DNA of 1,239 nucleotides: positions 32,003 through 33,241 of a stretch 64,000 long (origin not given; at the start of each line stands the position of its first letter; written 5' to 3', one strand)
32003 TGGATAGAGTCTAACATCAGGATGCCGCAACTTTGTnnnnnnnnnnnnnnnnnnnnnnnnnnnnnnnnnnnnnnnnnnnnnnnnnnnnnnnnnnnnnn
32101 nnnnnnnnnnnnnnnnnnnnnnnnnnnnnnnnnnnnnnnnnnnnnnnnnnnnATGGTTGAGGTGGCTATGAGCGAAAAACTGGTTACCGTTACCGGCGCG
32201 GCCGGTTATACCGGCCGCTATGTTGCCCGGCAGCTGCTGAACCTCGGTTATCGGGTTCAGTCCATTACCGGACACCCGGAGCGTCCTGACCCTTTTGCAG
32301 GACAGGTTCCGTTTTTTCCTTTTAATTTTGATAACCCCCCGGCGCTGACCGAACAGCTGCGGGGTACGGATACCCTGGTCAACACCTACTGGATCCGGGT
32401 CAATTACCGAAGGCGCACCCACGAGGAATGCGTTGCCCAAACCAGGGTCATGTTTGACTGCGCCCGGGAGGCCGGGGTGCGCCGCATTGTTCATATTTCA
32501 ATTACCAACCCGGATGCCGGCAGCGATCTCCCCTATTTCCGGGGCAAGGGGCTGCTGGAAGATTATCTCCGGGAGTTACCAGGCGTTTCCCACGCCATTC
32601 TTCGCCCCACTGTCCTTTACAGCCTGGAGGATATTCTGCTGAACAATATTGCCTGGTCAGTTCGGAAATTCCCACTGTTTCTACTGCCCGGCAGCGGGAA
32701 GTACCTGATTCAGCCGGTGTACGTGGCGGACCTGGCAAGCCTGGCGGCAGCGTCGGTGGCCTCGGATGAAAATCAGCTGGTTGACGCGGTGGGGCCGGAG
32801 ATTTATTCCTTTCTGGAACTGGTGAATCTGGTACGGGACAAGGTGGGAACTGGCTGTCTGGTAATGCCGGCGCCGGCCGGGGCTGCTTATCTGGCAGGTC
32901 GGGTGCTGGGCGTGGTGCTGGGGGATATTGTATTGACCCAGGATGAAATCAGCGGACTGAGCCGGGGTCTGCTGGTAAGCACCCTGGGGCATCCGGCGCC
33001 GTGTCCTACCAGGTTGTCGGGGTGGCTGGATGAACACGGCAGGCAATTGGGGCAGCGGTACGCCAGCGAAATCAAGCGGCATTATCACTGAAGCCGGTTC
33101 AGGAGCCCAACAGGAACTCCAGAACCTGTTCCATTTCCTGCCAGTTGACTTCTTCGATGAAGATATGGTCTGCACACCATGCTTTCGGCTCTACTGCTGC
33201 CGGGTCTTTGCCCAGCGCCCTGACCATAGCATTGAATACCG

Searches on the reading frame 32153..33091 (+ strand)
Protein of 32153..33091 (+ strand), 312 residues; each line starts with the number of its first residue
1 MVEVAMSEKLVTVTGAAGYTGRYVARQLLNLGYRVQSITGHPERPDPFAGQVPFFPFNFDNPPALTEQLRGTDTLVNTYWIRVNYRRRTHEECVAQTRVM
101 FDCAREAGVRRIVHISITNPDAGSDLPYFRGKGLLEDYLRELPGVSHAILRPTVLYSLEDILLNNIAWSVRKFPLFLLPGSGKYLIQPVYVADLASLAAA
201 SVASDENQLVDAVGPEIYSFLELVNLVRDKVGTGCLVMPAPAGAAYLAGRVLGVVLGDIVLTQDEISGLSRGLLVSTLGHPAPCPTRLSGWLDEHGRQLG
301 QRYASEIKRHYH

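Call 7: search_protein_families(library=ncbifam, proteins=[window:32153-33091:+])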
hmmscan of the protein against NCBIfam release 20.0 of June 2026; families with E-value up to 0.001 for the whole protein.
window:32153-33091:+ (312 aa): 3 families
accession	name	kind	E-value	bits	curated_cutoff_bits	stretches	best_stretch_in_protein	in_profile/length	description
TIGR03466.1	HpnA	hypoth_equivalog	5.9e-08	32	367.65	1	11-116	3-112/327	hopanoid-associated sugar epimerase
NF004520.0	PRK05865.1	equivalog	1.6e-07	29.7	1509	1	11-205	3-174/854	sugar epimerase family protein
TIGR03649.1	ergot_EASG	subfamily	2.3e-05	24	256.4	1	13-224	4-208/287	ergot alkaloid biosynthesis protein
